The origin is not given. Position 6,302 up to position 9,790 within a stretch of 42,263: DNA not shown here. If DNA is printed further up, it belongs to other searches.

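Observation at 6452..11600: Translationally coupled trio of GT2-polytopic fusion, DUF5719-like four-repeat protein and anchored thioredoxin: a candidate synthase-type envelope polysaccharide machine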

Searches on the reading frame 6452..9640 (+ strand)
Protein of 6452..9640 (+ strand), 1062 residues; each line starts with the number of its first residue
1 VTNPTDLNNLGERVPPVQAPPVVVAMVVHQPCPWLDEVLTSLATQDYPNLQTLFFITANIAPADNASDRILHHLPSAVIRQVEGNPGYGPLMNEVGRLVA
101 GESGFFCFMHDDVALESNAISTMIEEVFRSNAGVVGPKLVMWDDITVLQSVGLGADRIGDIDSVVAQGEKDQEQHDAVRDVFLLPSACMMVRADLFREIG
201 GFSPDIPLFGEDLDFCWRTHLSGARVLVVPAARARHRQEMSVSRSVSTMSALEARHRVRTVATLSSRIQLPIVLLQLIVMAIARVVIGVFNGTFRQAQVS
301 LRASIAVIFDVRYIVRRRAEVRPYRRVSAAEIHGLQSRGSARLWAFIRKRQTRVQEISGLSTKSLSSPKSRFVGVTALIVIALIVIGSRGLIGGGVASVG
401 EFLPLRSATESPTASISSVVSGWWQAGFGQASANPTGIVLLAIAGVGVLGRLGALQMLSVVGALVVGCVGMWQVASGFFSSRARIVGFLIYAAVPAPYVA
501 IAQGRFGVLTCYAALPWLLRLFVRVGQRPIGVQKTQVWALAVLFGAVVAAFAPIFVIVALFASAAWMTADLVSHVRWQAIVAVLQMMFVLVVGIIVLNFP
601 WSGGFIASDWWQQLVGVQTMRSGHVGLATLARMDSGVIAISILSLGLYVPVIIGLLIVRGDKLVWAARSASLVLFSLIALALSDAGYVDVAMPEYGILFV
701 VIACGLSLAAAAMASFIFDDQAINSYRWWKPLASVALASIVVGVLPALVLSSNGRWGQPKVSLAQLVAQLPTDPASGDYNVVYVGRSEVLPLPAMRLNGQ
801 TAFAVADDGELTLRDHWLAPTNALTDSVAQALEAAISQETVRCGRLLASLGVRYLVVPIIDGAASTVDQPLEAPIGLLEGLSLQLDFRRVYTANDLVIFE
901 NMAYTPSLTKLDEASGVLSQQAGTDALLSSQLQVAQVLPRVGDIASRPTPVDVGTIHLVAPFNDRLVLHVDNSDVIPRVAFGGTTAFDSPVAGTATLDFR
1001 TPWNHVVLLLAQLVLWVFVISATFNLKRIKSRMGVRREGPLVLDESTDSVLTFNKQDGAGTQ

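Call 5: search_protein_families(library=pfam, proteins=[window:6452-9640:+], max_evalue=0.01)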
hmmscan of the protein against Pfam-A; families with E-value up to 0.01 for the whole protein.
window:6452-9640:+ (1062 aa): 3 families
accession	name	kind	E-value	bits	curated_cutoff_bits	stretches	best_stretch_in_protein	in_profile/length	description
PF13641.12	Glyco_tranf_2_3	-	8.8e-07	29.6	27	1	22-247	3-222/230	Glycosyltransferase like family 2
PF13632.12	Glyco_trans_2_3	-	5.2e-05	23.6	27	1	109-236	5-120/198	Glycosyl transferase family group 2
PF00535.33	Glycos_transf_2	-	0.0023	18.3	23.3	1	24-198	2-166/168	Glycosyl transferase family 2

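Call 6: search_protein_families(library=ncbifam, proteins=[window:6452-9640:+], max_evalue=0.01)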
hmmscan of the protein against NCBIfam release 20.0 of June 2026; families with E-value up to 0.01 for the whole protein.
window:6452-9640:+ (1062 aa): 2 families
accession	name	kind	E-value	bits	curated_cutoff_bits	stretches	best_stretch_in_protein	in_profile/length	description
TIGR03965.1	mycofact_glyco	equivalog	2.7e-13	49.6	280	1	22-338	76-379/467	mycofactocin biosynthesis glycosyltransferase MftF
TIGR04283.1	glyco_like_mftF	equivalog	4.4e-05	23.2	182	1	188-256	140-208/221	TIGR04283 family arsenosugar biosynthesis glycosyltransferase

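Call 10: find_homologous_proteins(query=window:6452-9640:+)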
Query window:6452-9640:+ (1062 aa): 3521 proteins with E <= 0.001 among 8000 candidates; the best 120 are listed.
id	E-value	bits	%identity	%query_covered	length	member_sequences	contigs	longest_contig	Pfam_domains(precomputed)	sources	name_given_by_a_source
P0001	0.0e+0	2155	92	100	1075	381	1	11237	PF13641.13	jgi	jgi:GT2 family glycosyltransferase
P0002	0.0e+0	2057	87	100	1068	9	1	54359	PF13632.13,PF13641.13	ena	-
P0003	0.0e+0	2012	88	98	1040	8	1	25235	PF13641.13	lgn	-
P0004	0.0e+0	1940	81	100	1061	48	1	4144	PF13641.13,PF00535.33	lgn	-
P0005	0.0e+0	1932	80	100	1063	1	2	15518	PF13632.13,PF13641.13,PF00535.33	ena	-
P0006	0.0e+0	1931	81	100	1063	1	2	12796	PF13632.13,PF13641.13,PF00535.33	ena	-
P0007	0.0e+0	1929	80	100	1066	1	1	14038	PF13632.13,PF13641.13,PF00535.33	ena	-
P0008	0.0e+0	1929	80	100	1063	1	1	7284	PF13632.13,PF13641.13,PF00535.33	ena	-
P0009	0.0e+0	1929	80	100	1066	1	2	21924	PF13632.13,PF13641.13,PF00535.33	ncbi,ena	-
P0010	0.0e+0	1928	80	100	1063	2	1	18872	PF13632.13,PF13641.13,PF00535.33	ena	-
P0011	0.0e+0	1928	80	100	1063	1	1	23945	PF13632.13,PF13641.13,PF00535.33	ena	-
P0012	0.0e+0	1927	80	100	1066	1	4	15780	PF13632.13,PF13641.13,PF00535.33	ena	-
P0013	0.0e+0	1926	80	100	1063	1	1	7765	PF13632.13,PF13641.13,PF00535.33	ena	-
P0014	0.0e+0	1926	80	100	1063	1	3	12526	PF13632.13,PF13641.13,PF00535.33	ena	-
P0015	0.0e+0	1925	80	100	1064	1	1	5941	PF13632.13,PF13641.13,PF00535.33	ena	-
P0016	0.0e+0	1925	80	100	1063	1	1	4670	PF13632.13,PF13641.13,PF00535.33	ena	-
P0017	0.0e+0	1925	80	100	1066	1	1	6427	PF13632.13,PF13641.13,PF00535.33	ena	-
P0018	0.0e+0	1925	80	100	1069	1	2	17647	PF13632.13,PF13641.13,PF00535.33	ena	-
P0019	0.0e+0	1924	80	100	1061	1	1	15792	PF13632.13,PF13641.13,PF00535.33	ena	-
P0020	0.0e+0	1924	80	100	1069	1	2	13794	PF13632.13,PF13641.13,PF00535.33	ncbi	-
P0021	0.0e+0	1924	80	100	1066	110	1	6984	PF13632.13,PF13641.13,PF00535.33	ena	-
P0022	0.0e+0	1923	80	100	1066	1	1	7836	PF13632.13,PF13641.13,PF00535.33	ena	-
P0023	0.0e+0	1923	80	100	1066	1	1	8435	PF13632.13,PF13641.13,PF00535.33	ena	-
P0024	0.0e+0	1923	80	100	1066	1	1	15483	PF13632.13,PF13641.13,PF00535.33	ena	-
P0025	0.0e+0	1923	80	100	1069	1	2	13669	PF13632.13,PF13641.13,PF00535.33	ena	-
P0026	0.0e+0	1922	80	100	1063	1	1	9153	PF13632.13,PF13641.13,PF00535.33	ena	-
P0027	0.0e+0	1922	80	100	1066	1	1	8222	PF13632.13,PF13641.13,PF00535.33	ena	-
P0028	0.0e+0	1921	80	100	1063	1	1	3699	PF13632.13,PF13641.13,PF00535.33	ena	-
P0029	0.0e+0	1920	80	100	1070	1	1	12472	PF13632.13,PF13641.13,PF00535.33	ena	-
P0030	0.0e+0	1918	80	100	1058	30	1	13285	PF13632.13,PF13641.13,PF00535.33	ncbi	-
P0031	0.0e+0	1917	81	98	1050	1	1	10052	PF13632.13,PF13641.13,PF00535.33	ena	-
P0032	0.0e+0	1916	79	100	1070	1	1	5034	PF13632.13,PF13641.13,PF00535.33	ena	-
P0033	0.0e+0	1916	80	100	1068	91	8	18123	PF13632.13,PF13641.13,PF00535.33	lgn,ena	-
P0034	0.0e+0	1915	81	98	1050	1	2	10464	PF13632.13,PF13641.13,PF00535.33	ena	-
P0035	0.0e+0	1914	81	98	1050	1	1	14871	PF13632.13,PF13641.13,PF00535.33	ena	-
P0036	0.0e+0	1913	81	98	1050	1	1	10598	PF13632.13,PF13641.13,PF00535.33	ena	-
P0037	0.0e+0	1913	81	98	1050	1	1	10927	PF13632.13,PF13641.13,PF00535.33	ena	-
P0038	0.0e+0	1913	81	98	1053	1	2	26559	PF13632.13,PF13641.13,PF00535.33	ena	-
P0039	0.0e+0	1912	81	98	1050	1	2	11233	PF13632.13,PF13641.13,PF00535.33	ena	-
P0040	0.0e+0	1911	81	98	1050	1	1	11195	PF13632.13,PF13641.13,PF00535.33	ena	-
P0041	0.0e+0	1910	79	100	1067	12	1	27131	PF13632.13,PF13641.13,PF00535.33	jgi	-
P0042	0.0e+0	1909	80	100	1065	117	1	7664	PF13641.13,PF00535.33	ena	-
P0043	0.0e+0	1909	80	98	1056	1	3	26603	PF13632.13,PF13641.13,PF00535.33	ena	-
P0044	0.0e+0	1908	80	98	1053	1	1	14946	PF13632.13,PF13641.13,PF00535.33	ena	-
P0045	0.0e+0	1906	81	98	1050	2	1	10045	PF13632.13,PF13641.13,PF00535.33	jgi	jgi:GT2 family glycosyltransferase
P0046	0.0e+0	1903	79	100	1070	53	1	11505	PF13632.13,PF13641.13,PF00535.33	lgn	-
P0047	0.0e+0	1896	80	98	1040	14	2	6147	PF13641.13,PF00535.33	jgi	-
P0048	0.0e+0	1887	78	100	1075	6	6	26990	PF13632.13,PF13641.13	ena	-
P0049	0.0e+0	1887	79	100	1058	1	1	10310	PF13632.13,PF13641.13,PF00535.33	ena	-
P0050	0.0e+0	1881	79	100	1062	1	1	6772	PF13641.13,PF00535.33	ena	-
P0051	0.0e+0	1881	79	100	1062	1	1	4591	PF13641.13,PF00535.33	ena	-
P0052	0.0e+0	1880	79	100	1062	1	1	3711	PF13641.13,PF00535.33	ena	-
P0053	0.0e+0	1879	79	100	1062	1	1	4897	PF13641.13,PF00535.33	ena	-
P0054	0.0e+0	1878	79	100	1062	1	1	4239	PF13641.13,PF00535.33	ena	-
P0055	0.0e+0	1870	78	100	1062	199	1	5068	PF13632.13,PF13641.13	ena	-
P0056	0.0e+0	1850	79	98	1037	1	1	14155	PF13641.13,PF00535.33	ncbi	-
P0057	0.0e+0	1848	79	98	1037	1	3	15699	PF13641.13,PF00535.33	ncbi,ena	-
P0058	0.0e+0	1844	80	95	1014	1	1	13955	PF13632.13,PF13641.13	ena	-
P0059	0.0e+0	1841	77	100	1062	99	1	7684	PF13632.13,PF13641.13,PF00535.33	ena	-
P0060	0.0e+0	1785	76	100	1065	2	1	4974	PF13632.13,PF13641.13,PF00535.33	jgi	-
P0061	0.0e+0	1768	75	99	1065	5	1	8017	PF13632.13,PF13641.13,PF00535.33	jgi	-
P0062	0.0e+0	1766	74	99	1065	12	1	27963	PF13632.13,PF13641.13,PF00535.33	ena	-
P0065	0.0e+0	1264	55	97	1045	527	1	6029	PF13632.13,PF13641.13,PF00535.33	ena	-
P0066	0.0e+0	1261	56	97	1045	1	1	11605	PF13632.13,PF13641.13,PF00535.33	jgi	-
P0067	0.0e+0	1260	56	97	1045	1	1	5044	PF13632.13,PF13641.13,PF00535.33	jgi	-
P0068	0.0e+0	1259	55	96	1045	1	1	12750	PF13632.13,PF13641.13,PF00535.33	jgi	-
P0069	0.0e+0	1258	56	96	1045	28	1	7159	PF13632.13,PF13641.13,PF00535.33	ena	-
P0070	0.0e+0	1258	55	96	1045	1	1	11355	PF13632.13,PF13641.13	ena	-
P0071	0.0e+0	1257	55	96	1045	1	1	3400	PF13632.13,PF13641.13,PF00535.33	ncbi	-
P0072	0.0e+0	1257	55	96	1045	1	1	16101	PF13632.13,PF13641.13,PF00535.33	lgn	-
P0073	0.0e+0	1257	55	97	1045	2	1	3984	PF13632.13,PF13641.13,PF00535.33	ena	-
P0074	0.0e+0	1256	56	96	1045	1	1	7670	PF13632.13,PF13641.13,PF00535.33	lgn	-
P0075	0.0e+0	1256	56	96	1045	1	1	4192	PF13632.13,PF13641.13,PF00535.33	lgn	-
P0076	0.0e+0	1254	55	96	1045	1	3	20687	PF13632.13,PF13641.13,PF00535.33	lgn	-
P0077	0.0e+0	1253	55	97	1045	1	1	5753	PF13632.13,PF13641.13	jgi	-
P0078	0.0e+0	1252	55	96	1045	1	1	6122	PF13632.13,PF13641.13,PF00535.33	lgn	-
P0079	0.0e+0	1250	55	96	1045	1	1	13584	PF13632.13,PF13641.13,PF00535.33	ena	-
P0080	0.0e+0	1249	55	96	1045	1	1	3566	PF13632.13,PF13641.13,PF00535.33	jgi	-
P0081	0.0e+0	1249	54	96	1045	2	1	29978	PF13632.13,PF13641.13,PF00535.33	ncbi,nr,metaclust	ncbi:MAG: hypothetical protein GM46_12810 [actinobacterium acAcidi]|nr:MAG: hypothetical protein GM4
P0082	0.0e+0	1248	55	96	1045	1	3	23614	PF13632.13,PF13641.13,PF00535.33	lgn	-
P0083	0.0e+0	1248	55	96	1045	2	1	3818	PF13632.13,PF13641.13,PF00535.33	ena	-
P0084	0.0e+0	1244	55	96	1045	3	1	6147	PF13632.13,PF13641.13,PF00535.33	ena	-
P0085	0.0e+0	1236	54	96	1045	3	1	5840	PF13632.13,PF13641.13,PF00535.33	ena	-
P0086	0.0e+0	1232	55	96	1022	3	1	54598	PF13632.13,PF13641.13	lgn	-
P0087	0.0e+0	1145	52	97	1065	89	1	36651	PF13641.13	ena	-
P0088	0.0e+0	1141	51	98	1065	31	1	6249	PF13641.13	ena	-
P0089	0.0e+0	1141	51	98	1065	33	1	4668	PF13641.13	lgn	-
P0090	0.0e+0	1141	51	97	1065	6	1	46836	PF13641.13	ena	-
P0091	0.0e+0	1137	51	98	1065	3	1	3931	PF13641.13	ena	-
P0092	0.0e+0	1137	51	97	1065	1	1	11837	PF13641.13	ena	-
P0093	0.0e+0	1136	51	97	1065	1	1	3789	PF13641.13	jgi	-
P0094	0.0e+0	1136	50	98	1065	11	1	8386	PF13641.13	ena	-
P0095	0.0e+0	1136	51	98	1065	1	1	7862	PF13641.13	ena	-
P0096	0.0e+0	1133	51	97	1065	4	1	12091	PF13641.13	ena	-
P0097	0.0e+0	1133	51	98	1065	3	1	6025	PF13641.13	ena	-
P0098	0.0e+0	1132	50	98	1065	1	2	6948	PF13641.13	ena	-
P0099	0.0e+0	1131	51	97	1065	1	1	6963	PF13641.13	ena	-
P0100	0.0e+0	1131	52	96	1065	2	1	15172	PF13641.13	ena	-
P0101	0.0e+0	1129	51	98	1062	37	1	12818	PF13641.13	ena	-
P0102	0.0e+0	1128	51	98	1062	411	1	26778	PF13641.13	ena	-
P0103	0.0e+0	1128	51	97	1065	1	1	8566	PF13641.13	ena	-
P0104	0.0e+0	1127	51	97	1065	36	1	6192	PF13641.13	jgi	-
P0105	0.0e+0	1126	51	97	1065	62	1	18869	PF13641.13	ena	-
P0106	0.0e+0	1126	51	97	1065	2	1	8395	PF13641.13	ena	-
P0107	0.0e+0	1125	51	97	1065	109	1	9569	PF13641.13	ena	-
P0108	0.0e+0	1125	50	98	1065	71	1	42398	PF13641.13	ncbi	-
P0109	0.0e+0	1123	50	97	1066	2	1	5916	PF13641.13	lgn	-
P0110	0.0e+0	1122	52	97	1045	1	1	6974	PF13641.13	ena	-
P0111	0.0e+0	1121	50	97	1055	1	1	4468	PF13641.13,PF00535.33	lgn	-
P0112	0.0e+0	1119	50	98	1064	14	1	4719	PF13641.13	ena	-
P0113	0.0e+0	1119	51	97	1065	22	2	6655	PF13641.13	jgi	jgi:GT2 family glycosyltransferase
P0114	0.0e+0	1118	50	99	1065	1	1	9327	PF13641.13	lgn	-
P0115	0.0e+0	1118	50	98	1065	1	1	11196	PF13641.13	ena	-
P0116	0.0e+0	1116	50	97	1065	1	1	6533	PF13641.13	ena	-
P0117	0.0e+0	1116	51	97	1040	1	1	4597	PF13641.13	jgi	jgi:GT2 family glycosyltransferase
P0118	0.0e+0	1116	51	96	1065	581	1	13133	PF13641.13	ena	-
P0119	0.0e+0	1115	50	98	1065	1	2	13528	PF13641.13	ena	-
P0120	0.0e+0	1115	50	98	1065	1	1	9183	PF13641.13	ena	-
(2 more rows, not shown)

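Call 21: search_solved_structures(query=window:6452-9640:+, max_evalue=1, show_alignments=2)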
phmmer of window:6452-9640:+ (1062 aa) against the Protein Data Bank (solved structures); distinct sequences matched with E-value up to 1: 0.

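Call 25: search_protein_representatives(protein=window:6452-9640:+)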
Query: 1062 residues. Proteins with E-value up to 0.001 (for the whole library): 16609; up to 1e-10: 2977; up to 1e-30: 728. The best 150 are listed.
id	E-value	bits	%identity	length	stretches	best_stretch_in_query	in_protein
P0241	0.0e+00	1088.2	49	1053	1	12-1033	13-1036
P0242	1.1e-265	901.0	47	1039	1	14-1055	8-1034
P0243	8.9e-259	878.1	47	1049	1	14-1036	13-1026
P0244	3.4e-257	872.8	42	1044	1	18-1048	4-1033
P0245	7.2e-252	855.2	43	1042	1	26-1034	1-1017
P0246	5.1e-234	796.1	43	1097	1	19-1037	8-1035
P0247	9.6e-223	758.8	42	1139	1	19-1040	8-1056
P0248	6.7e-217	739.5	42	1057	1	17-1034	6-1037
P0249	3.8e-216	737.0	42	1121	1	15-1036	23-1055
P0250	2.7e-213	727.5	41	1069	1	14-1044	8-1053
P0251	1.1e-212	725.5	43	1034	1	26-1033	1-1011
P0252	1.4e-206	705.3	42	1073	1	12-1021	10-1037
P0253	3.7e-206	703.9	40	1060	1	17-1042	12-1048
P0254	1.3e-199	682.3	40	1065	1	14-1033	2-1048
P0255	1.1e-193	662.6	41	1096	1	18-1039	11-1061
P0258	1.7e-184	632.2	38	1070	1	17-1023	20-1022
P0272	1.1e-140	487.2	36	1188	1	18-1023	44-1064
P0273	1.6e-140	486.7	37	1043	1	25-1002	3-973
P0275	4.0e-138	478.7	34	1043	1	18-1023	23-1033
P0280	2.3e-134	466.3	34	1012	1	22-1032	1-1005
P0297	1.2e-123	430.8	36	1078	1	18-1034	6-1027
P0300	1.2e-122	427.4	33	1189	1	18-1033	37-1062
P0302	1.4e-121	423.9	32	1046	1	16-1021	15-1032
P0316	7.7e-118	411.5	34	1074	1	18-1022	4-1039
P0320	1.2e-116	407.6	34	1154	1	19-1023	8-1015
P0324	8.1e-115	401.5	33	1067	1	24-1030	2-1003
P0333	4.8e-112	392.4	31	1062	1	20-1030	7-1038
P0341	7.6e-110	385.1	33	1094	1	19-1023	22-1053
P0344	4.9e-109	382.4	30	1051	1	16-1038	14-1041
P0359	1.5e-105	370.9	30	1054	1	17-1030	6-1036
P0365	2.5e-104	366.8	28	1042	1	18-1020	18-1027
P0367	5.3e-104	365.7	32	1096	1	19-1023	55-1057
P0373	1.9e-102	360.6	32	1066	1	17-1023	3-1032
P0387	6.2e-99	349.0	33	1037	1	17-1020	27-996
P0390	2.8e-98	346.8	31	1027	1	19-1020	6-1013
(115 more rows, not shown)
